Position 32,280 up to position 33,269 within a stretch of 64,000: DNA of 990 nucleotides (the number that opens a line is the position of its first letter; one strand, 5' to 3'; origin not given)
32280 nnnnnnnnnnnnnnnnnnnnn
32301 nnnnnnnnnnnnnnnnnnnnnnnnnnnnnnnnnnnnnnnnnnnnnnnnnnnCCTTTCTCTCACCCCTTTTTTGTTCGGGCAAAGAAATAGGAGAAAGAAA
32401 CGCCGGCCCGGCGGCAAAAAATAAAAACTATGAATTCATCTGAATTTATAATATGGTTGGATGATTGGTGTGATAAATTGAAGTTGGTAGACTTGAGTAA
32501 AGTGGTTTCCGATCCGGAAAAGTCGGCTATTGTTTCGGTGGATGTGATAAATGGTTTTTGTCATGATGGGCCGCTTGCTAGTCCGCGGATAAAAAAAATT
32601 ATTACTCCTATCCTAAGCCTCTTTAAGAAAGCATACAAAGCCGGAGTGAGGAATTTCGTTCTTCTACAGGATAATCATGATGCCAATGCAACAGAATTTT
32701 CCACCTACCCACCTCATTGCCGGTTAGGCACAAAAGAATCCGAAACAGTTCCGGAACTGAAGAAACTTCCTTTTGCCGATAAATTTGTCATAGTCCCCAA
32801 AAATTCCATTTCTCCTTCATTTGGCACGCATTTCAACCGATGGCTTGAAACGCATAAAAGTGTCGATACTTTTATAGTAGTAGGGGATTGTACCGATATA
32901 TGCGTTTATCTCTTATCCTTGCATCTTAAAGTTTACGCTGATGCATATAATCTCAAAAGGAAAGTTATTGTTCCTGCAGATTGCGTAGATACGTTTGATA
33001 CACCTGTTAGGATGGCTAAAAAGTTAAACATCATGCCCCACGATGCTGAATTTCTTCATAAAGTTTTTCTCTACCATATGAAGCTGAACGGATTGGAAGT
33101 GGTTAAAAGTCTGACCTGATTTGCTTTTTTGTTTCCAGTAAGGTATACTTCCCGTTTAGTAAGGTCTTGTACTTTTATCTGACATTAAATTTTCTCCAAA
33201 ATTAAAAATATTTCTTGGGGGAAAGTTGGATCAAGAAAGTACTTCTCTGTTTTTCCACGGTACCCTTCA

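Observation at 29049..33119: Compact NAD-salvage cluster with an NrtR-like regulator and a perfect 21-bp palindromic operator candidate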

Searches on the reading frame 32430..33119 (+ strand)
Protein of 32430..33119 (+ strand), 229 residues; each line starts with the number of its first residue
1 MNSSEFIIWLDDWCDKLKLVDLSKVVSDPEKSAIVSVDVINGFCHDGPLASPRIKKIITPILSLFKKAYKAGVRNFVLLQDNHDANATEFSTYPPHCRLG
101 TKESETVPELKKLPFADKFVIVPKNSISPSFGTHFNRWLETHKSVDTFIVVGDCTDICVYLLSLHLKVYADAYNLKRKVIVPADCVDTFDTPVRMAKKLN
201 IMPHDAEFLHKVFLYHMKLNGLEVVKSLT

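Call 3: search_protein_families(library=pfam, proteins=[window:32430-33119:+], max_evalue=0.1)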
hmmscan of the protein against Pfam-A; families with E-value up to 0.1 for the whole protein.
window:32430-33119:+ (229 aa): 2 families
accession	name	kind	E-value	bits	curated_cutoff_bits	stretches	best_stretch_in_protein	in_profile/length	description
PF00857.26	Isochorismatase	-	1.8e-21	77.4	27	1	32-195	1-157/175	Isochorismatase domain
PF21005.3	MCEL_GT_OB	-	0.047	14.2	27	0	31-77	75-118/138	mRNA-capping enzyme catalytic subunit, GTase, OB fold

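Call 4: search_protein_families(library=ncbifam, proteins=[window:32430-33119:+], max_evalue=0.1)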
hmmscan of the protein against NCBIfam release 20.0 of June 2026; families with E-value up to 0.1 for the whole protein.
window:32430-33119:+ (229 aa): 1 family
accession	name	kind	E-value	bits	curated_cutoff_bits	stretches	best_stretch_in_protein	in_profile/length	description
NF008623.0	PRK11609.1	equivalog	8.2e-05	22.5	174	0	31-92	3-63/213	bifunctional nicotinamidase/pyrazinamidase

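Call 34: search_solved_structures(query=window:32430-33119:+, max_evalue=0.01, show_alignments=3)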
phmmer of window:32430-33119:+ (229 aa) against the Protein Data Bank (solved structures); distinct sequences matched with E-value up to 0.01: 9.
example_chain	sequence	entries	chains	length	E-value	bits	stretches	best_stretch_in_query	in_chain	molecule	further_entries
3eef_A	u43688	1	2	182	7.2e-10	41.9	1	31-184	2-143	N-carbamoylsarcosine amidase related protein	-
3hb7_A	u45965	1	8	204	5.9e-08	35.6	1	31-173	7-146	Isochorismatase hydrolase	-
6kua_A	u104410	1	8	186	1.5e-06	31.1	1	79-190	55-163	Cysteine hydrolase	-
2wt9_A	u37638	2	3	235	1.7e-05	27.6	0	24-95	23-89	NICOTINAMIDASE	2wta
3s2s_A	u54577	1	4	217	1.9e-05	27.4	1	32-184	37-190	Putative pyrazinamidase/nicotinamidase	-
5zn8_A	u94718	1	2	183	2.5e-05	27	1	31-190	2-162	Isochorismatase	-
6a8l_A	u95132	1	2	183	3e-05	26.8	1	31-190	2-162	Isochorismatase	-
3pl1_A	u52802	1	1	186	0.00012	24.8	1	33-160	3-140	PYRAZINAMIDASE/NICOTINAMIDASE PNCA (PZase)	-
1ilw_A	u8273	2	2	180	0.0058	19.3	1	30-175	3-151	180 aa long hypothetical Pyrazinamidase/nicotinamidase | 180aa long hypothetical Pyrazinamidase/Nicotinamidase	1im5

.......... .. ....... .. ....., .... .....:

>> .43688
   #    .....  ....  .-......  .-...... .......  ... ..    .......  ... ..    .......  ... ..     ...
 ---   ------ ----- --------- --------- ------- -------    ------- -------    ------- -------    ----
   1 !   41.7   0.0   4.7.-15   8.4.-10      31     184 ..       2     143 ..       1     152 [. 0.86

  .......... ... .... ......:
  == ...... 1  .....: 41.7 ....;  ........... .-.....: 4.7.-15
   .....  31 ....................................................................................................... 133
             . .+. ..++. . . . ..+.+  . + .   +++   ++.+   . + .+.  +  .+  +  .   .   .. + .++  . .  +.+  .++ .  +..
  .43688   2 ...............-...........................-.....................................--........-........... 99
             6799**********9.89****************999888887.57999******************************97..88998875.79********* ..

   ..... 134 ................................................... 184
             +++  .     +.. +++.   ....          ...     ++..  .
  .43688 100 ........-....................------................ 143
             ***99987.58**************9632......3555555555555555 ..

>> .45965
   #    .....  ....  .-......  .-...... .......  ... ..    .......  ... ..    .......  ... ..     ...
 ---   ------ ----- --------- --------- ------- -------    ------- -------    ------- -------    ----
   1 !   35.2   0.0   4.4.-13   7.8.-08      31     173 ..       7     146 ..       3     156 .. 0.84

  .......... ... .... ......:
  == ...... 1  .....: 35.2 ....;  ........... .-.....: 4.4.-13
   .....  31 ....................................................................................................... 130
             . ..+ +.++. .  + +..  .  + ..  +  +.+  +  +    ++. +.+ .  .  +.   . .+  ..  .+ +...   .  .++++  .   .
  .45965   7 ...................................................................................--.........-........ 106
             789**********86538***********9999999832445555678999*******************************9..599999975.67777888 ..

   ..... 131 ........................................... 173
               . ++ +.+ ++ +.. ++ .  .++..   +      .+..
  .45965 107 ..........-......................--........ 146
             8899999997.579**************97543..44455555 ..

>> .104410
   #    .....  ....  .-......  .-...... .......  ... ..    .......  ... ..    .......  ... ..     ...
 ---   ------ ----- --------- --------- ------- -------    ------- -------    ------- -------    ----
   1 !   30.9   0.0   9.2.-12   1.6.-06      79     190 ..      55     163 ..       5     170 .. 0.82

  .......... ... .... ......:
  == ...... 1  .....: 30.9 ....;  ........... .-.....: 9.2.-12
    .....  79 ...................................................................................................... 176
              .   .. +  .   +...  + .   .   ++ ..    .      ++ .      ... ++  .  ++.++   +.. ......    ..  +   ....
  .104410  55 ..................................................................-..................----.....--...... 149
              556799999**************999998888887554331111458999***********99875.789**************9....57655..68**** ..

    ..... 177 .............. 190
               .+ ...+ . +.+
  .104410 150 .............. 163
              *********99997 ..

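Call 36: search_solved_structures(query=A3, max_evalue=0.001, show_alignments=0)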
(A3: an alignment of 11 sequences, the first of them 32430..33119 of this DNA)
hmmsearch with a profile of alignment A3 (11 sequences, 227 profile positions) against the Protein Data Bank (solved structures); distinct sequences matched with E-value up to 0.001: 15.
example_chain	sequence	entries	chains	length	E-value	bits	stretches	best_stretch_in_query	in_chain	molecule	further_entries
3eef_A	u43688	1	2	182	5.4e-16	62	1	30-186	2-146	N-carbamoylsarcosine amidase related protein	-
5zn8_A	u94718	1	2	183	4.4e-13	52.5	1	30-189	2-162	Isochorismatase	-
6a8l_A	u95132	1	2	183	9.1e-13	51.4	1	30-189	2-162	Isochorismatase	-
3hb7_A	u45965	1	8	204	1e-12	51.3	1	29-164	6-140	Isochorismatase hydrolase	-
2wt9_A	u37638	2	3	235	8.5e-12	48.3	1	22-92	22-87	NICOTINAMIDASE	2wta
3s2s_A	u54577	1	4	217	5.9e-11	45.5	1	28-174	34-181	Putative pyrazinamidase/nicotinamidase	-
1ilw_A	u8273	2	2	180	7.3e-08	35.4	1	32-164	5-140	180 aa long hypothetical Pyrazinamidase/nicotinamidase | 180aa long hypothetical Pyrazinamidase/Nicotinamidase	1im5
6kua_A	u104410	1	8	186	8e-08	35.3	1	69-189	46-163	Cysteine hydrolase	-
3pl1_A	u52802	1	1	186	1.8e-07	34.1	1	32-193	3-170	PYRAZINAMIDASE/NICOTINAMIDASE PNCA (PZase)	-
3irv_A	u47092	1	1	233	6.9e-07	32.2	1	26-160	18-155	CYSTEINE HYDROLASE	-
3o90_A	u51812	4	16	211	1.2e-06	31.4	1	31-164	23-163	nicotinamidase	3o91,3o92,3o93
3o94_A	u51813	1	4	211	5.9e-05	25.9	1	31-164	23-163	nicotinamidase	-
2h0r_A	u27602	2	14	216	0.00011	25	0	86-163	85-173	Nicotinamidase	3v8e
1nba_A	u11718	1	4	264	0.00013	24.8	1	28-161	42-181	N-CARBAMOYLSARCOSINE AMIDOHYDROLASE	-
29iv_A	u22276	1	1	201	0.00018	24.3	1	29-164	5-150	nicotinamidase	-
